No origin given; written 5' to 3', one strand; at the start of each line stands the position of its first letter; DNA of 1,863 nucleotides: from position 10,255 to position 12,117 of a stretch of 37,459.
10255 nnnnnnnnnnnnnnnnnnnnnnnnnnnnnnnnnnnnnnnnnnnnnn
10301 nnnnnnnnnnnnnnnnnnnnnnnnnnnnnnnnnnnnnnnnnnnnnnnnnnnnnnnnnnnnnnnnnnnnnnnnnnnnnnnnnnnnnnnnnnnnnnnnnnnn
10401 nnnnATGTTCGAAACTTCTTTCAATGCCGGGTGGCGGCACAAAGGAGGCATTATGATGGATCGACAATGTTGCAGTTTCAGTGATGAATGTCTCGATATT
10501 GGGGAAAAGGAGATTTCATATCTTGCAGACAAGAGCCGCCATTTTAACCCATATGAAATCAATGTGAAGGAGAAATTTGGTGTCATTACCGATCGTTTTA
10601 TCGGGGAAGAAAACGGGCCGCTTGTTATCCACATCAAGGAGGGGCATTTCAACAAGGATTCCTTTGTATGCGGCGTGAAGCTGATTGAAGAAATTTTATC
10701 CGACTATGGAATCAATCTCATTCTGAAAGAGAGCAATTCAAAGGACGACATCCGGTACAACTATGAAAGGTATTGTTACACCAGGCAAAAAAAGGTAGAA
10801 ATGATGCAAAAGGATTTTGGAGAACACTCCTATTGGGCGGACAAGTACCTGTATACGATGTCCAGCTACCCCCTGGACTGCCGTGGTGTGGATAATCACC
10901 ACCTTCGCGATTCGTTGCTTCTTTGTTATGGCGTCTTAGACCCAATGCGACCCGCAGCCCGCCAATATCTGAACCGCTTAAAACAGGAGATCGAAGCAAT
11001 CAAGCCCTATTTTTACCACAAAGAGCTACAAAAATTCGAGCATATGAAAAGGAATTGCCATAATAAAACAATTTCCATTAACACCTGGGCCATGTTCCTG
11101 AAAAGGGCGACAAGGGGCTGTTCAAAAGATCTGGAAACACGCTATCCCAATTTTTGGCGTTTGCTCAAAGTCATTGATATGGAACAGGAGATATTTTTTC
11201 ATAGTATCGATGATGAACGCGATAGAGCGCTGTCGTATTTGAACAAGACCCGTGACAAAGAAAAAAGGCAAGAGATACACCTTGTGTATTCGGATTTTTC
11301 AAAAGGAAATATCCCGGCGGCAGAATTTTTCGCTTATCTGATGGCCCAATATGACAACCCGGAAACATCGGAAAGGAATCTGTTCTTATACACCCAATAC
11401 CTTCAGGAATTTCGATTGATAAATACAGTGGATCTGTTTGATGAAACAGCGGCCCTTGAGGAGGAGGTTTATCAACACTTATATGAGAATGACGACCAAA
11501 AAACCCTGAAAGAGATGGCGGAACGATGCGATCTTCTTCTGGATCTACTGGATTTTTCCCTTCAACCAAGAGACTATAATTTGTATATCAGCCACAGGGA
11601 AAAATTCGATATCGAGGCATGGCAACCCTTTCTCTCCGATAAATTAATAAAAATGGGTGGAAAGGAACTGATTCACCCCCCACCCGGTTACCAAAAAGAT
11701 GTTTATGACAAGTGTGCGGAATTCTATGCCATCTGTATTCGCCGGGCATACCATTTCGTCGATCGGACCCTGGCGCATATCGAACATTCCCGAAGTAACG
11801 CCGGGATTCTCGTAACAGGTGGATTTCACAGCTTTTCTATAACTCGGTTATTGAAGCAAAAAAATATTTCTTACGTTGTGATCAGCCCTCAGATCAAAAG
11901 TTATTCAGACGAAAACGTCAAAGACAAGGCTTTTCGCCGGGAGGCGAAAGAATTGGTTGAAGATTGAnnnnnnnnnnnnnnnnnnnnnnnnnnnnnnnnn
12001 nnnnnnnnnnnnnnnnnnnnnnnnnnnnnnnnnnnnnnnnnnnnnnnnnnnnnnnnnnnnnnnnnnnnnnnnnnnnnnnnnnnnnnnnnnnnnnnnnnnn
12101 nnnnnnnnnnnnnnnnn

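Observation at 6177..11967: Five-gene sigma-54 operon linking envelope proteins to a cytoplasmic coiled-coil / WD40-like / ChaN-Tiki-like trio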

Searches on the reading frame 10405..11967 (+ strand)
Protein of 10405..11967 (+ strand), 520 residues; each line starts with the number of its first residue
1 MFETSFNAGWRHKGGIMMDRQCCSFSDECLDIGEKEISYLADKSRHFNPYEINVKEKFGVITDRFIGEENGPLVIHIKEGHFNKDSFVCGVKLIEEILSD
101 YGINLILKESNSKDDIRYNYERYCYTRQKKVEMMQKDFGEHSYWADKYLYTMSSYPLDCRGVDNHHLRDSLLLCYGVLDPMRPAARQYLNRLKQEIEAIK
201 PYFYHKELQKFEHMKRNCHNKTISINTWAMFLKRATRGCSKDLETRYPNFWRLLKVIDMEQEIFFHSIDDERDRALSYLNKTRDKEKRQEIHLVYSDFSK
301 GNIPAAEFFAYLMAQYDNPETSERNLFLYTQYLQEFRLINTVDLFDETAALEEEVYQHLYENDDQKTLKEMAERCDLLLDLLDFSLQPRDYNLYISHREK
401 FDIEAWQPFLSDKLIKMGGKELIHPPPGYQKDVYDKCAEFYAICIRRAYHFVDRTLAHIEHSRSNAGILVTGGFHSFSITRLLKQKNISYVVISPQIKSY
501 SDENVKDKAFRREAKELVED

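Call 5: search_protein_families(library=pfam, proteins=[window:10405-11967:+], max_evalue=0.1)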
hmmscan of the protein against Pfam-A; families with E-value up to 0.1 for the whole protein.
window:10405-11967:+ (520 aa): 0 families

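Call 12: search_protein_families(library=ncbifam, proteins=[window:10453-11967:+], max_evalue=0.1)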
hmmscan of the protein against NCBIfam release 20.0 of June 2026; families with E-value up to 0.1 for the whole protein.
window:10453-11967:+ (504 aa): 0 families

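Call 13: search_protein_families(library=padloc, proteins=[window:10453-11967:+], max_evalue=0.1)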
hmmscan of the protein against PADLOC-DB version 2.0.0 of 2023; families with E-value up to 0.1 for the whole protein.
window:10453-11967:+ (504 aa): 0 families

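Call 14: find_homologous_proteins(query=window:10453-11967:+, max_evalue=0.001)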
Query window:10453-11967:+ (504 aa): 3 proteins with E <= 0.001 among 4801 candidates.
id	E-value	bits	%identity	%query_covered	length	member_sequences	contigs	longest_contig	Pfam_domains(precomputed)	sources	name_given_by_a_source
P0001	0.0e+0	1168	100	100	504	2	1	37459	-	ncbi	-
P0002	1.1e-180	620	54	100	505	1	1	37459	-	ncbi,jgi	jgi:hypothetical protein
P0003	7.7e-167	575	53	100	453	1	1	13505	-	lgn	-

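Call 15: search_solved_structures(query=window:10453-11967:+, max_evalue=10)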
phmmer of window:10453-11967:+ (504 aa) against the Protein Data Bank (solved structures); distinct sequences matched with E-value up to 10: 6.
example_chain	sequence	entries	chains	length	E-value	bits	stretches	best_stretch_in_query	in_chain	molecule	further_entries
1qy0_A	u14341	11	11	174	0.061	15.7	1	230-308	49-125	Major urinary protein | Novel member of the major urinary protein (Mup) gene family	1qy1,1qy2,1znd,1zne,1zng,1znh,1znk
1df3_A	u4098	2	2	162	0.07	15.4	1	232-308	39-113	MAJOR URINARY PROTEIN | Major urinary protein 2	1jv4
2lb6_A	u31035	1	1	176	0.081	15.2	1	230-308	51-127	Major urinary protein 6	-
1yp6_A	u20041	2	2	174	0.088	15.1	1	230-307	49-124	MAJOR URINARY PROTEIN 1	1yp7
1mup_A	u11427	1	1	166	0.095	15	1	232-308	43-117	MAJOR URINARY PROTEIN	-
1i04_A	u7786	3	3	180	0.12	14.7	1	232-308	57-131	MAJOR URINARY PROTEIN I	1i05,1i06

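Call 19: find_encoding_contigs(protein=P0003, flank=10000)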
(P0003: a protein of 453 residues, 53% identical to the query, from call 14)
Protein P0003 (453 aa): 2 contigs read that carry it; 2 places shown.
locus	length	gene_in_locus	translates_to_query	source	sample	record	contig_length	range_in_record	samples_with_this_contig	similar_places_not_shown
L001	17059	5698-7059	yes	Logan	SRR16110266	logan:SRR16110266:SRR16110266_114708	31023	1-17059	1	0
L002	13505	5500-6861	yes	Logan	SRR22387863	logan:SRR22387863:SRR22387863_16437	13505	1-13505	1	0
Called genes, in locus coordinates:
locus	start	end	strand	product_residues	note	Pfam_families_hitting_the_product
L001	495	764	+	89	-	-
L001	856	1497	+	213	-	-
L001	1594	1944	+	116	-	-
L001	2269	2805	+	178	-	-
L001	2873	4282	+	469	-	-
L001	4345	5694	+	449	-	PF25168:Beta-prop_WDR36-Utp21_2nd (faint), PF25173:Beta-prop_WDR3_1st (faint), PF25174:Beta-prop_THOC3, PF25175:Beta-prop_WDR5, PF24817:WD40_WDHD1_1st (faint), PF24796:WDR55 (faint), PF24807:WD40_CDC20-Fz (faint)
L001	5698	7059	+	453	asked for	-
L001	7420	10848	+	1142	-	-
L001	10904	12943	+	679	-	PF02861:Clp_N (faint), PF00004:AAA, PF07724:AAA_2, PF07728:AAA_5 (weak), PF10431:ClpB_D2-small (faint)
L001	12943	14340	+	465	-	PF00069:Pkinase, PF07714:PK_Tyr_Ser-Thr, PF14559:TPR_19 (weak)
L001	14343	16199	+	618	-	-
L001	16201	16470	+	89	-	-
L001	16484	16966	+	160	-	-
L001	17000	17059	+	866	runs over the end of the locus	PF06723:MreB_Mbl, PF00012:HSP70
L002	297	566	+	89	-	-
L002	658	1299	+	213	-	-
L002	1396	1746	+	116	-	-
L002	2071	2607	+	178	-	-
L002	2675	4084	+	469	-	-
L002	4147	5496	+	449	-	PF25168:Beta-prop_WDR36-Utp21_2nd (faint), PF25173:Beta-prop_WDR3_1st (faint), PF25174:Beta-prop_THOC3, PF25175:Beta-prop_WDR5, PF24817:WD40_WDHD1_1st (faint), PF24796:WDR55 (faint), PF24807:WD40_CDC20-Fz (faint)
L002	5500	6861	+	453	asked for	-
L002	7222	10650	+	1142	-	-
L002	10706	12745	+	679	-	PF02861:Clp_N (faint), PF00004:AAA, PF07724:AAA_2, PF07728:AAA_5 (weak), PF10431:ClpB_D2-small (faint)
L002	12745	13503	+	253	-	?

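Call 20: find_related_loci(query=A1, collection=genome_contigs, flank=10000)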
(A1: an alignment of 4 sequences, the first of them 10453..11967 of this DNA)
Query A1 (504 aa) in genome_contigs; peptide patterns used: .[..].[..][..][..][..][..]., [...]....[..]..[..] (x = any residue, [..] = any of these).
172 stretches matched a pattern; 109 encode a relative of the query (tblastn E <= 1e-3); the best 80 are kept; 79 distinct loci.
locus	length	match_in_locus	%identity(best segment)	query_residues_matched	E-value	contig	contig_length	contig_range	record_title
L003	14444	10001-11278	25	24-500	6e-44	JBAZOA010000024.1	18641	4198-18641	MAG: Candidatus Omnitrophota bacterium isolate SO_2017_LW4_83 scaffold_5860_c1_LW137-91_2017, whole genome shotgun seque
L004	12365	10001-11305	24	56-489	6e-43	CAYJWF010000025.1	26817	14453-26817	MAG TPA_asm: uncultured Planctomycetia bacterium isolate ERP125453_co1_501 genome assembly, contig: NODE_1549_length_268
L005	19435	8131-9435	24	56-489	4e-42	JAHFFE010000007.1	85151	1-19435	MAG: Candidatus Omnitrophota bacterium isolate nzgw285 NODE_332_length_85152_cov_4.269513, whole genome shotgun sequence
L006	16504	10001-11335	24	36-481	1e-41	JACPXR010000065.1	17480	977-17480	MAG: Candidatus Omnitrophota bacterium isolate NC_groundwater_842_Pr1_B-0.1um_62_9 Montesol18_Bp1_scaffold_809398, whole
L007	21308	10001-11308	23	56-490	1e-41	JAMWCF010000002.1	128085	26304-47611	MAG: Candidatus Omnitrophota bacterium isolate JZ-2.bins.99.201901 NODE_241_length_128085_cov_2.649791, whole genome sho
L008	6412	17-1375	23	36-489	2e-41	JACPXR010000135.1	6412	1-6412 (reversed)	MAG: Candidatus Omnitrophota bacterium isolate NC_groundwater_842_Pr1_B-0.1um_62_9 Montesol18_Bp1_scaffold_1785116, whol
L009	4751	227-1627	24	22-481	4e-41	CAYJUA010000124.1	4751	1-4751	MAG TPA_asm: uncultured Planctomycetia bacterium isolate ERP125453_co1_428 genome assembly, contig: NODE_24502_length_47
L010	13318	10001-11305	24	16-496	3e-41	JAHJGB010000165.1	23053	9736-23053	MAG: Candidatus Omnitrophota bacterium isolate Modern_marine_glass_biofilm.mb.50 Modern_marine_glas.mb.50_k141_1100052,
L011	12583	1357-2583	25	31-489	3e-40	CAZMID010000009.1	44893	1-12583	MAG TPA_asm: uncultured Planctomycetia bacterium isolate SRP200020_co1_60 genome assembly, contig: NODE_1055_length_4489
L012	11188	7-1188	26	54-497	8e-40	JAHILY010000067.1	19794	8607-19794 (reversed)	MAG: Candidatus Omnitrophota bacterium isolate KR13_N2.mb.45 KR13_N2.mb.45_k141_202545, whole genome shotgun sequence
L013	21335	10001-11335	24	36-481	4e-39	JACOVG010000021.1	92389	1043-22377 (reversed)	MAG: Candidatus Omnitrophota bacterium isolate NC_groundwater_94_Ag_S2p5_63_724 S_2p5_S6_170907_scaffold_1977395, whole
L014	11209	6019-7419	25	36-504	3e-36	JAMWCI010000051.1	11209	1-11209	MAG: Candidatus Omnitrophota bacterium isolate JZ-4.bins.180.201808 NODE_13076_length_11209_cov_1.102689, whole genome s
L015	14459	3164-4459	23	57-487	3e-36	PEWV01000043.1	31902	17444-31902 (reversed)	MAG: Candidatus Omnitrophica bacterium CG07_land_8_20_14_0_80_42_15 CG07_land_8_20_14_0.80_scaffold_317_c, whole genome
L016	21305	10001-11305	25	54-486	2e-35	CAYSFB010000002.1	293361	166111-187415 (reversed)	MAG TPA_asm: uncultured Planctomycetia bacterium isolate SRP292972_co1_54 genome assembly, contig: NODE_53_length_293361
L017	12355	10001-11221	25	29-487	5e-35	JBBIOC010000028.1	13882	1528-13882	MAG: Candidatus Omnitrophota bacterium isolate RVF170221_bin_270 NODE_535_length_13882_cov_3.971288, whole genome shotgu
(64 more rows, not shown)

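Call 27: predict_structure(alignment_id=A1)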
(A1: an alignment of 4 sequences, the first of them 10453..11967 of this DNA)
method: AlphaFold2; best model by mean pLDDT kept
length: 504 residues; sequences in the alignment: 4
mean_pLDDT: 50.1   pTM: 0.46
mean pLDDT of the five models: 50.1, 48.0, 45.8, 42.9, 35.5
residues with pLDDT >= 90: 3; 70-90: 132; 50-70: 103; < 50: 266
segments of 3 or more residues with pLDDT < 50: 1-166, 248-256, 368-371, 424-504
pLDDT, mean of each block of 10 residues (from residue 1): 22 23 21 22 24 27 28 30 29 27 29 42 32 23 25 25 45 78 86 88 75 87 75 87 61 45 62 68 59 57 54 70 74 86 86 82 60 59 68 79 67 56 46 38 35 29 35 29 26 32 33
secondary structure, 60 per line:
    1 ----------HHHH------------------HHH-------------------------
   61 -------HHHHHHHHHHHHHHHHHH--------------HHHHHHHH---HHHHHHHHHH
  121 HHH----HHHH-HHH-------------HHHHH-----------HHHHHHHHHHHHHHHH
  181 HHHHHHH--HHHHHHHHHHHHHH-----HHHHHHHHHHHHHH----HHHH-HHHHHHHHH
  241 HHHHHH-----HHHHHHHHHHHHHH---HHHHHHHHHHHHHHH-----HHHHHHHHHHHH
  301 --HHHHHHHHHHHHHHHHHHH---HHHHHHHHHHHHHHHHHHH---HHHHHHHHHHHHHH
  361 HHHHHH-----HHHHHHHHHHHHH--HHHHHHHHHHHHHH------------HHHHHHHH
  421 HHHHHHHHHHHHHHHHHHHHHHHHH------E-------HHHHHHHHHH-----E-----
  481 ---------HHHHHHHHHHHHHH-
elements in order: H11-14 H68-85 H100-107 H111-123 H128-131 H149-153 H165-187 H190-203 H209-222 H227-230 H232-246 H252-265 H269-283 H289-300 H303-321 H325-343 H347-366 H372-384 H387-400 H413-445 H460-469 H490-503

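Call 28: search_protein_representatives(alignment_id=A1)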
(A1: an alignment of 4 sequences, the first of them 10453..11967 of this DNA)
Query: 4 sequences, 456 profile positions. Proteins with E-value up to 0.001 (for the whole library): 6758; up to 1e-10: 4923; up to 1e-30: 1380. The best 150 are listed.
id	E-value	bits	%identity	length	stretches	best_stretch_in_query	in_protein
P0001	2.6e-245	830.9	-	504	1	1-456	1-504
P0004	9.9e-200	680.7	-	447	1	1-456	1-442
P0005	1.6e-128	445.9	-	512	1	9-455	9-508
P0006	1.0e-105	370.8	-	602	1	13-449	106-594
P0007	1.1e-104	367.4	-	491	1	15-455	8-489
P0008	5.0e-89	315.7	-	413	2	14-221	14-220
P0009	6.2e-73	262.7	-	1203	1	32-434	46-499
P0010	2.8e-71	257.2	-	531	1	28-446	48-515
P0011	4.6e-71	256.5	-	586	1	16-451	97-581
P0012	5.4e-71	256.3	-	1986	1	35-451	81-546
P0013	5.2e-69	249.7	-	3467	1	35-451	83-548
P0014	2.7e-68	247.4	-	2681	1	35-451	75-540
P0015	3.5e-68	247.0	-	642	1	57-445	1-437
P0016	6.6e-68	246.1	-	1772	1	22-436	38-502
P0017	2.0e-67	244.5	-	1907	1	32-438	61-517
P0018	2.8e-67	244.1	-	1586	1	21-438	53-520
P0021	1.6e-66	241.5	-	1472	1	35-453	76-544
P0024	4.4e-66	240.1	-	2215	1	30-438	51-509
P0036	1.5e-64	235.0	-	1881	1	36-454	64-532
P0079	2.7e-59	217.8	-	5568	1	32-438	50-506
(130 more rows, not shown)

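Call 31: find_homologous_proteins(query=A2, max_evalue=1e-10)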
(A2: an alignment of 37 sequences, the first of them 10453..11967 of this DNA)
Query A2 (37 sequences) (504 aa, profile of the alignment): 3 proteins with E <= 1e-10 among 7143 candidates.
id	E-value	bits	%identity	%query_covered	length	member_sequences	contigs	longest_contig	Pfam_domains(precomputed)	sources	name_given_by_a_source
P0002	3.2e-157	542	54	100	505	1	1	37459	-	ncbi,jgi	jgi:hypothetical protein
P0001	7.7e-156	538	100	100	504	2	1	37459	-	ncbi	-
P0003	6.5e-138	479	53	100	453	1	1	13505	-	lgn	-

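Call 32: search_solved_structures(query=A2, max_evalue=10, show_alignments=2)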
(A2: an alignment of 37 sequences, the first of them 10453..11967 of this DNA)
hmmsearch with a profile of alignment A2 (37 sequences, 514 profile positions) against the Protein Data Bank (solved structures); distinct sequences matched with E-value up to 10: 5.
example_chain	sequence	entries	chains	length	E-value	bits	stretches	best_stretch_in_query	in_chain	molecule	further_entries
2w4a_C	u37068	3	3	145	0.00051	21.9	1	176-304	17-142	MYOSIN LIGHT CHAIN 3, SKELETAL MUSCLE ISOFORM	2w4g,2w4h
1m8q_C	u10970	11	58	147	0.034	15.9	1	185-304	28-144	Skeletal muscle Myosin II Essential Light Chain | SKELETAL MUSCLE MYOSIN II ESSENTIAL; LIGHT CHAIN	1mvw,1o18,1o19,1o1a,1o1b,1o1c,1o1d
2mys_C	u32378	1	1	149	0.035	15.9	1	185-304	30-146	MYOSIN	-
8her_B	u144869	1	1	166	0.04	15.7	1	173-253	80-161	Anti-sigma factor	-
7jts_t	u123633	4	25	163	0.6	11.8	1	182-314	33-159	Calmodulin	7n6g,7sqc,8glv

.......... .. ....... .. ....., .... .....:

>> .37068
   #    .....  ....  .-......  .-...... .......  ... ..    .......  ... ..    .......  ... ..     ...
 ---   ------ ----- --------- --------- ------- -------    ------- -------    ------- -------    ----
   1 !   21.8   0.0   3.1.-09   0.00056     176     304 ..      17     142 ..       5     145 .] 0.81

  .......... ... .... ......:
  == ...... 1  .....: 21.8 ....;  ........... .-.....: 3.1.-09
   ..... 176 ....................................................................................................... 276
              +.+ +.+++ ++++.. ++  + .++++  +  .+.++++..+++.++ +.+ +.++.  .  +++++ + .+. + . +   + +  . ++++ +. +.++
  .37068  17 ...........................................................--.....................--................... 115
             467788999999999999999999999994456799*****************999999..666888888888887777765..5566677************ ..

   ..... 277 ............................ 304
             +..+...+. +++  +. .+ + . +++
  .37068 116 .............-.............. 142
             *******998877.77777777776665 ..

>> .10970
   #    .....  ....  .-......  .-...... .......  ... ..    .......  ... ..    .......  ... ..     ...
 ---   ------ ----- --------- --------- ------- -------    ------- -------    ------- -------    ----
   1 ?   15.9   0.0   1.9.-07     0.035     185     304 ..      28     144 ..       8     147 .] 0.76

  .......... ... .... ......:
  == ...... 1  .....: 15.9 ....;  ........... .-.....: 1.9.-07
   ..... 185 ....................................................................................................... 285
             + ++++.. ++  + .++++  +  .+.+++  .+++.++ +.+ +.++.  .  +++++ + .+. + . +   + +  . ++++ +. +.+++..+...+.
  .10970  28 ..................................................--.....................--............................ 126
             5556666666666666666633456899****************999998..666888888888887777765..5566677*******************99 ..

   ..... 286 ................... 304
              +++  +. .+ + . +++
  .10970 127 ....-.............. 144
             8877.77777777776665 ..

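Call 34: search_protein_families(library=pfam, proteins=[P0012, P0016, P0013, P0009, P0005, P0006], max_evalue=0.01)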
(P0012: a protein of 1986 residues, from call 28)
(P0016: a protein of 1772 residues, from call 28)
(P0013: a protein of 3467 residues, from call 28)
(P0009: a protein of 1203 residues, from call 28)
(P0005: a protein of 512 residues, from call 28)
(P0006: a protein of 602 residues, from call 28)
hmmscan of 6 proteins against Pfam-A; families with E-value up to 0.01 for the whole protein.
P0012 (1986 aa): 6 families
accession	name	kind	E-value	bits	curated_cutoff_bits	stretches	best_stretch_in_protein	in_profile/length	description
PF02585.22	PIG-L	-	8.3e-16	59.1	28.2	1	815-955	2-124/129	GlcNAc-PI de-N-acetylase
PF00481.26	PP2C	-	4.5e-07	30.2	20.3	1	1708-1931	10-230/255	Protein phosphatase 2C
PF00132.30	Hexapep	-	0.00012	22.1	27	1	1108-1142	2-36/36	Bacterial transferase hexapeptide (six repeats)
PF17853.6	GGDEF_2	-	0.0015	19.2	24.5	0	884-971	12-88/116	GGDEF-like domain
PF07228.17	SpoIIE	-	0.0045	17.4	25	0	1892-1944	112-166/192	Stage II sporulation protein E (SpoIIE)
PF25084.1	LbH_EIF2B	-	0.0056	17.1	54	0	1233-1306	22-95/105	EIF2B subunit epsilon LbH domain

P0016 (1772 aa): 4 families
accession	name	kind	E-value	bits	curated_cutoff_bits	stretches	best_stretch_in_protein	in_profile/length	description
PF02878.22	PGM_PMM_I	-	4.9e-09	36.4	22.5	1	865-977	6-112/138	Phosphoglucomutase/phosphomannomutase, alpha/beta/alpha domain I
PF02879.22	PGM_PMM_II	-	0.00018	22.5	29.3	0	1108-1172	47-103/103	Phosphoglucomutase/phosphomannomutase, alpha/beta/alpha domain II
PF00408.26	PGM_PMM_IV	-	0.00063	20.2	23.1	1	1407-1458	21-65/68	Phosphoglucomutase/phosphomannomutase, C-terminal domain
PF23202.1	PAH_ZNF598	-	0.0076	16.9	25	1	270-321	4-57/83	ZNF598 PAH domain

P0013 (3467 aa): 8 families
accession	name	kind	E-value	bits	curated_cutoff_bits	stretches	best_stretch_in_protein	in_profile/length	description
PF02878.22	PGM_PMM_I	-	2.4e-18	66.6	22.5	1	1452-1553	22-115/138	Phosphoglucomutase/phosphomannomutase, alpha/beta/alpha domain I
PF00481.26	PP2C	-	2.3e-15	57.4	20.3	1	2962-3134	35-212/255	Protein phosphatase 2C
PF02585.22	PIG-L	-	4.2e-13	50.4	28.2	1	857-1002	1-127/129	GlcNAc-PI de-N-acetylase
PF02880.22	PGM_PMM_III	-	5.5e-10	39.8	20.7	1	1729-1819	14-99/115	Phosphoglucomutase/phosphomannomutase, alpha/beta/alpha domain III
PF25084.1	LbH_EIF2B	-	1.9e-06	28.3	54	0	2535-2584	28-75/105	EIF2B subunit epsilon LbH domain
PF00132.30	Hexapep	-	3.1e-06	27.1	27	1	2538-2569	5-36/36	Bacterial transferase hexapeptide (six repeats)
PF02879.22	PGM_PMM_II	-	0.00018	22.5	29.3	1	1607-1705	1-95/103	Phosphoglucomutase/phosphomannomutase, alpha/beta/alpha domain II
PF13672.11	PP2C_2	-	0.0019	18.2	24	1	3008-3169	84-206/209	Protein phosphatase 2C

P0009 (1203 aa): 1 family
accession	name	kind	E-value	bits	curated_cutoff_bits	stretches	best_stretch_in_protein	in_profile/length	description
PF00150.24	Cellulase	-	8.5e-26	91.5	23.5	1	759-999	3-270/272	Cellulase (glycosyl hydrolase family 5)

P0005 (512 aa): 0 families

P0006 (602 aa): 1 family
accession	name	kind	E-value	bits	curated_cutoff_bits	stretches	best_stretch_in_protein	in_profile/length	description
PF04187.18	Cofac_haem_bdg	-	0.0021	18.5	27.7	1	491-567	139-213/213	Haem-binding uptake, Tiki superfamily, ChaN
